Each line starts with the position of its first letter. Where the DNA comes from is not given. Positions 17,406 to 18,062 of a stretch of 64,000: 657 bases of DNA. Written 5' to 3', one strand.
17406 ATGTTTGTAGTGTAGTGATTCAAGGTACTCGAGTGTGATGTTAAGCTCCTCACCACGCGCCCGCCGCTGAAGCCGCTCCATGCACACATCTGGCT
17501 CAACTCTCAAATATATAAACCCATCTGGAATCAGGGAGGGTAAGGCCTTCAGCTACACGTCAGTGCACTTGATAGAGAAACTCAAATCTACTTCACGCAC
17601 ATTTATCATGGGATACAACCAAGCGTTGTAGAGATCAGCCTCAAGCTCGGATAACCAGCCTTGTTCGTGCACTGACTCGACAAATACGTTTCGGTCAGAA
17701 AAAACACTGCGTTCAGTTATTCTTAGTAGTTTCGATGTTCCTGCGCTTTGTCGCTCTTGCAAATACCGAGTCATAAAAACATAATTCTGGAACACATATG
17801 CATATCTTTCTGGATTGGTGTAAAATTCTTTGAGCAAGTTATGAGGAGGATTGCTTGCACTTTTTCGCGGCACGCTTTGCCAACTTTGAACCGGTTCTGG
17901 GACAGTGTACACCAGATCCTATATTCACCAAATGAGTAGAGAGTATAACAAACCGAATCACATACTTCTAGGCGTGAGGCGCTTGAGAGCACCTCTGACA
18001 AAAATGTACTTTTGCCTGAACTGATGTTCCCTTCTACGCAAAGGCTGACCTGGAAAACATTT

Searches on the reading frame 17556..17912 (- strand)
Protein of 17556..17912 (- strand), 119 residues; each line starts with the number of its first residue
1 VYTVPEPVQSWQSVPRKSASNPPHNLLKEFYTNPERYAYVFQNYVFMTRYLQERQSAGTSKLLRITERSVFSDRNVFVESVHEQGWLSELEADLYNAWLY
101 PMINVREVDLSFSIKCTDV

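Call 93: search_protein_families(library=pfam, proteins=[window:17556-17912:-], max_evalue=0.001)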
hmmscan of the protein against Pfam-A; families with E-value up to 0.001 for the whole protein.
seq(119 aa): 1 family
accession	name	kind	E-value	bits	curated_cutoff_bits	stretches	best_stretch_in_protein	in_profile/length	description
PF01712.25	dNK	-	4.9e-20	72.6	27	1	3-110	26-125/203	Deoxynucleoside kinase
